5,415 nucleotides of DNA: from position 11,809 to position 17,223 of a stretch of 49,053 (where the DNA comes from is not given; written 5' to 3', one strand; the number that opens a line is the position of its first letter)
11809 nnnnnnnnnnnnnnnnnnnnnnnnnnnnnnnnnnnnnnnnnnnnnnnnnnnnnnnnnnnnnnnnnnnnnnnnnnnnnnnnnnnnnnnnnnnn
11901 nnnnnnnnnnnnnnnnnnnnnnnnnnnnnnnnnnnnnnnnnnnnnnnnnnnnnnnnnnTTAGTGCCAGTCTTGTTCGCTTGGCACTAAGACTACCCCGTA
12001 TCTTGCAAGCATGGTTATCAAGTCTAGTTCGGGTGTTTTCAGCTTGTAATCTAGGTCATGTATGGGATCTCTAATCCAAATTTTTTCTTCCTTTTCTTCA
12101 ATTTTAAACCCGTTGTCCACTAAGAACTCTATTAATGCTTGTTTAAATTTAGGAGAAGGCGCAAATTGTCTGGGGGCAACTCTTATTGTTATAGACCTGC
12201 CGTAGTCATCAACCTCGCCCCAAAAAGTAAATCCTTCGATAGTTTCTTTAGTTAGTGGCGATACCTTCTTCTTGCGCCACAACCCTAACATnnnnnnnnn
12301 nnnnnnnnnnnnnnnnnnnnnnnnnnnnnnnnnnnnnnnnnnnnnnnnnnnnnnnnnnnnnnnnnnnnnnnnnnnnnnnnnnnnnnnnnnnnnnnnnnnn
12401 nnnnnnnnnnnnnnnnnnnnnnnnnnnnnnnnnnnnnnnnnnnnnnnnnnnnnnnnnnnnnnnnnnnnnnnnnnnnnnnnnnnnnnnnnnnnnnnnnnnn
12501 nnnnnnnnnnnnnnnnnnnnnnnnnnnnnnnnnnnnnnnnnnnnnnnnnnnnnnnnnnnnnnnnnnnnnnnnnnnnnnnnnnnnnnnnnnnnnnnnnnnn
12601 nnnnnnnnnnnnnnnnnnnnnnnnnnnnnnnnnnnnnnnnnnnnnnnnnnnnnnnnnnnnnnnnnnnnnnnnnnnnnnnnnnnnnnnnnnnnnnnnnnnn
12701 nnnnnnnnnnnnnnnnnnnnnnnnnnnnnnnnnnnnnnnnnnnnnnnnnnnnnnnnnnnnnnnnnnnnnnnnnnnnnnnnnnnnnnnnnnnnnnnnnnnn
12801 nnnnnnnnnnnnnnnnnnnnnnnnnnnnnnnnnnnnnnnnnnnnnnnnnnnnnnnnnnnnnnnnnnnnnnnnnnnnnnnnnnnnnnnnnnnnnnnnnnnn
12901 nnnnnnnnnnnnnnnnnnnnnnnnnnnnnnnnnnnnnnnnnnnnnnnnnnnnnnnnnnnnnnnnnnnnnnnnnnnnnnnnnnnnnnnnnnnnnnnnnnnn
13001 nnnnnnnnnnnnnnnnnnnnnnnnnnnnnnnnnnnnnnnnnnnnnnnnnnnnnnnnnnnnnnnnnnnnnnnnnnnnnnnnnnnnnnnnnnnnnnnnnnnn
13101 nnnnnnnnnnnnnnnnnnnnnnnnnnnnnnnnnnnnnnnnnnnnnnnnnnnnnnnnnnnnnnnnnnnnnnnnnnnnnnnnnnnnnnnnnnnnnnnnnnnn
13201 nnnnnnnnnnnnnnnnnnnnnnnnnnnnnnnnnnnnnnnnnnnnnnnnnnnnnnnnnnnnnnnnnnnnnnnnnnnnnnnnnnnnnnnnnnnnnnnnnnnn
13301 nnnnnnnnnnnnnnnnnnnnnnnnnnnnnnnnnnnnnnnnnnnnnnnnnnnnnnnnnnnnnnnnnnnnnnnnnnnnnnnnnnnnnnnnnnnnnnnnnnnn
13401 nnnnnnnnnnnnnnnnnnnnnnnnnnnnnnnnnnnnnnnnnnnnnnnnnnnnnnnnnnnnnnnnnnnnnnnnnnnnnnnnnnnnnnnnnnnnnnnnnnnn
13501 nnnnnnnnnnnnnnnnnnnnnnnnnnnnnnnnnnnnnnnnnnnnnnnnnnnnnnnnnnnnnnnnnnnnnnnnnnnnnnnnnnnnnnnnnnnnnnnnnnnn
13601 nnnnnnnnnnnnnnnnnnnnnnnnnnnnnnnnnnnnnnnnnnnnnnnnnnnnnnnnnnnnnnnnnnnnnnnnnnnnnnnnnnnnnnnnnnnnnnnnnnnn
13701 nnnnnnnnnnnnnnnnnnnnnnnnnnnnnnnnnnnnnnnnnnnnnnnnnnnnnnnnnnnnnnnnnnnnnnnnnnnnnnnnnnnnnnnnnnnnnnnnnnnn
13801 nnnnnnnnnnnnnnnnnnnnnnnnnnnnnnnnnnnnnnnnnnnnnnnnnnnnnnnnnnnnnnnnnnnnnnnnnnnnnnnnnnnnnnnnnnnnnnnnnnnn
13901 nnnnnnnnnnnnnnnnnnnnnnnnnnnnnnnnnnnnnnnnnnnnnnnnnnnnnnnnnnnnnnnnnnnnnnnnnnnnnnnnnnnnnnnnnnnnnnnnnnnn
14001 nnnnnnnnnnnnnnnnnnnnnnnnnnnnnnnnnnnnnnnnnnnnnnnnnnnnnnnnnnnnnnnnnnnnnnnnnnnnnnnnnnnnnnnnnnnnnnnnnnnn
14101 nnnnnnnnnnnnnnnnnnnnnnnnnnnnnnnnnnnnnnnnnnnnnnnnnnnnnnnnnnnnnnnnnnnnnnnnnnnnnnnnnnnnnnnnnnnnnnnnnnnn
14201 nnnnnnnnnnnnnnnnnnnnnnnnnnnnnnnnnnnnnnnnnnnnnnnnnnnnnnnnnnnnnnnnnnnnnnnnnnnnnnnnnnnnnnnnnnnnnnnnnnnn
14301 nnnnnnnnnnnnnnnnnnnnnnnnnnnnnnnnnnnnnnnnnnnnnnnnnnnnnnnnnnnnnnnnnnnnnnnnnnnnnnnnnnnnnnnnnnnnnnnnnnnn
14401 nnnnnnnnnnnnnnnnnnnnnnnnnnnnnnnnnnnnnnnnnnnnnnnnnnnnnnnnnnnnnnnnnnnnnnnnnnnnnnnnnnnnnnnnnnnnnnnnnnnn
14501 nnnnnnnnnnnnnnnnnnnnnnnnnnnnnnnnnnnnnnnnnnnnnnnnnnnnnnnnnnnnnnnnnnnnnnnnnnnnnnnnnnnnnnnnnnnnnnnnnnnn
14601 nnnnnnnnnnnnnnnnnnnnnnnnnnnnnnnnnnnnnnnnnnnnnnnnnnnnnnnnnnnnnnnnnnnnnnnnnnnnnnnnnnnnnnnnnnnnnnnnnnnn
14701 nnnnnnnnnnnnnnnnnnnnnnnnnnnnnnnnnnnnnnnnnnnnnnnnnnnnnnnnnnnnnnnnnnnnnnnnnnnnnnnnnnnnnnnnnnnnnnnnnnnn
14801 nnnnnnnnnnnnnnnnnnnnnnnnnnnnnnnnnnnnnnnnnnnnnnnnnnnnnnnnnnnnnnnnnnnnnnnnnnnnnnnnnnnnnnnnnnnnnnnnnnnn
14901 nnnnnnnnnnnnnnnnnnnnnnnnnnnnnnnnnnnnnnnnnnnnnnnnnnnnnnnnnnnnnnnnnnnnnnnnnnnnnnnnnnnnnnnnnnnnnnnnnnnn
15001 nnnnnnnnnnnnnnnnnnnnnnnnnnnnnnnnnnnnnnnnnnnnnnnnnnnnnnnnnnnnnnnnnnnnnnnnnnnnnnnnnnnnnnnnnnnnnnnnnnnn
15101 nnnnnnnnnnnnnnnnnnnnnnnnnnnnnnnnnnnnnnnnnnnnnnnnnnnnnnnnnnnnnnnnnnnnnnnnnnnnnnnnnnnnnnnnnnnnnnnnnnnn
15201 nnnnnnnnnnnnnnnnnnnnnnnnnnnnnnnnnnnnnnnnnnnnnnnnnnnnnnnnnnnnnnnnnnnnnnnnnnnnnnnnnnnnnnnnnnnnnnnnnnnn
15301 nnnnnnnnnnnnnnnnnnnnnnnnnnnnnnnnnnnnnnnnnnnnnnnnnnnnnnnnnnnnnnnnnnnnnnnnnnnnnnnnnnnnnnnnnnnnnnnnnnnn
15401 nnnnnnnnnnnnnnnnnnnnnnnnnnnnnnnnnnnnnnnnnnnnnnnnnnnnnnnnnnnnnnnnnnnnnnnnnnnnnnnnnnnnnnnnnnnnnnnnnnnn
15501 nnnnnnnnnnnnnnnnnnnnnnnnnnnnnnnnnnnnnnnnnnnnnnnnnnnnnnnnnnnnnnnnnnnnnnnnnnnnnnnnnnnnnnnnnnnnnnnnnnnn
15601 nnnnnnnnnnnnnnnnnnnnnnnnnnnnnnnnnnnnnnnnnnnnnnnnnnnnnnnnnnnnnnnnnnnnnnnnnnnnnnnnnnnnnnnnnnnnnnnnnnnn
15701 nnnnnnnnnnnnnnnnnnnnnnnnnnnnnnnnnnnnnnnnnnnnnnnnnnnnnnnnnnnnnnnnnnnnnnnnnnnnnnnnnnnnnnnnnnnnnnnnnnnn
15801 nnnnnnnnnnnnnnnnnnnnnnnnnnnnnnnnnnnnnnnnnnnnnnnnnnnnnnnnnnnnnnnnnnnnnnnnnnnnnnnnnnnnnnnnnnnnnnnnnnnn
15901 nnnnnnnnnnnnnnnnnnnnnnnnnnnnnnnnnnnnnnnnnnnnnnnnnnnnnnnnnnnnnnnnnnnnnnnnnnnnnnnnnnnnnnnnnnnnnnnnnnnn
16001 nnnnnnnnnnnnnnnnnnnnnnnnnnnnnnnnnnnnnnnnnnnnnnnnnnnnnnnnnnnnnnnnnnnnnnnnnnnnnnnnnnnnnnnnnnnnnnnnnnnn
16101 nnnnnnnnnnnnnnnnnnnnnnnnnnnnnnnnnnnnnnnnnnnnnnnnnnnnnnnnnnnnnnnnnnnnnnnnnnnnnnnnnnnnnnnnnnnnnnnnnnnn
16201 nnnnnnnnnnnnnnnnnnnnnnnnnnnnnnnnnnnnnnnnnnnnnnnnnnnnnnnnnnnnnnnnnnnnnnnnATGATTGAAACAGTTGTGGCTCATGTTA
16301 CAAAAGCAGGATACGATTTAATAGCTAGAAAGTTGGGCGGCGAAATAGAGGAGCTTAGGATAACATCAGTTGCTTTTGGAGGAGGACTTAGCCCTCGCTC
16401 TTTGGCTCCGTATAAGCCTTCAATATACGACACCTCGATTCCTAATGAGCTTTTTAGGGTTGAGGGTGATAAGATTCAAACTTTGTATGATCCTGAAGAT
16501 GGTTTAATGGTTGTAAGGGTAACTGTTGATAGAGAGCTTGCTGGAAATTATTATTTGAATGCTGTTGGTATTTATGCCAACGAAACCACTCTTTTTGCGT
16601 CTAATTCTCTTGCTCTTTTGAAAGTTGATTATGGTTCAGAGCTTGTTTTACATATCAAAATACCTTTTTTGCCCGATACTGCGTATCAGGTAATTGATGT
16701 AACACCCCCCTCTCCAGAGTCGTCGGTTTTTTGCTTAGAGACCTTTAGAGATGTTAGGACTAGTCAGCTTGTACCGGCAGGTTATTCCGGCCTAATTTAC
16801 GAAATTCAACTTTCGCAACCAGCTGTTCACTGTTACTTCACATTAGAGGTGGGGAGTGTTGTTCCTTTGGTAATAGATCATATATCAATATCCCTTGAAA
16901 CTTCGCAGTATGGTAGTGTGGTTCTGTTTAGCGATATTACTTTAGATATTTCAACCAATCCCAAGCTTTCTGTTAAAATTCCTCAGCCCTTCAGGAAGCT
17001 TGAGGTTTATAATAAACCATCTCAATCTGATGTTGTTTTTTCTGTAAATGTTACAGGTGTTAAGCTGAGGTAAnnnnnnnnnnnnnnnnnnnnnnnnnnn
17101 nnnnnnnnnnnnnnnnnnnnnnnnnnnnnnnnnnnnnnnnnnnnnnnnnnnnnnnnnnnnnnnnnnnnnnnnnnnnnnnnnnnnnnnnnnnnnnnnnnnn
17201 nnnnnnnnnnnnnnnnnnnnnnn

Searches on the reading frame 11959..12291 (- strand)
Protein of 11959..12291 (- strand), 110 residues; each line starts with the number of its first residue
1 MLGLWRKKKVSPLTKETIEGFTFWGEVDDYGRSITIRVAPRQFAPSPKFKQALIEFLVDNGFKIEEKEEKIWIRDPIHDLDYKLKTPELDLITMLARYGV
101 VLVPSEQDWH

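Call 48: search_protein_families(library=pfam, max_evalue=1, proteins=[window:11959-12291:-])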
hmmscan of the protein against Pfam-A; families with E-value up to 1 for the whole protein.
window:11959-12291:- (110 aa): 1 family
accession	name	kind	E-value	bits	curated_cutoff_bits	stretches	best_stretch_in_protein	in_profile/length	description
PF02244.21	Propep_M14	-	0.16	12.5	22.1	1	17-44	20-46/73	Carboxypeptidase activation peptide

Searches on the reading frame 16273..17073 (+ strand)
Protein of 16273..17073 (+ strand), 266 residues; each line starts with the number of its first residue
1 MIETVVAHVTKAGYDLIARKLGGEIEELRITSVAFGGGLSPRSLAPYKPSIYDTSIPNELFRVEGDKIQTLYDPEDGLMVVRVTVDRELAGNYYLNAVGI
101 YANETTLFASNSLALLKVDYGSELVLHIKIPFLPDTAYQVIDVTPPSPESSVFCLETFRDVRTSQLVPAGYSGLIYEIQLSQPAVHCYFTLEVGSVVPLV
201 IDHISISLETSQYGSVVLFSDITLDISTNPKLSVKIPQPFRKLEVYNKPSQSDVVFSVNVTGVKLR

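Call 9: search_protein_families(library=pfam, max_evalue=0.01, proteins=[window:16273-17073:+])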
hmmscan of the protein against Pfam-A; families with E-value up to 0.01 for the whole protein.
window:16273-17073:+ (266 aa): 1 family
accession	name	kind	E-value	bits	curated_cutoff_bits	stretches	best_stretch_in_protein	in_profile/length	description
PF12571.13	Phage_tail_fib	-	0.00031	21.2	23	1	3-109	3-102/150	Phage tail-collar fibre protein, N-terminal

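Call 37: search_protein_families(library=phrogs, max_evalue=0.05, proteins=[window:16273-17073:+])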
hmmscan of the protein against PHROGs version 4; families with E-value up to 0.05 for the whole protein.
window:16273-17073:+ (266 aa): 4 families
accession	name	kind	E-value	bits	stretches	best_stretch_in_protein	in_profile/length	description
phrog_4618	-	tail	5.8e-05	23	1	4-113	4-106/413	tail collar fiber protein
phrog_15547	-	unknown function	0.00028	21.2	1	8-133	7-122/373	-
phrog_30680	-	unknown function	0.0022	18.2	1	10-111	8-102/342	-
phrog_295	-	tail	0.033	14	1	7-114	168-268/794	tail fiber protein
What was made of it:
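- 16273 has a borderline tail-collar-fibre N-domain (calls 9, 37). 16273 has a borderline tail-collar-fibre domain (calls 9, 37).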

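Call 92: search_dna_similar(query=window:16273-17073:+, collection=phages, mode=protein, max_evalue=0.01, max_rows=12)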
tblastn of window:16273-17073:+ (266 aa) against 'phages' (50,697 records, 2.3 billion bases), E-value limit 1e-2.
No match.
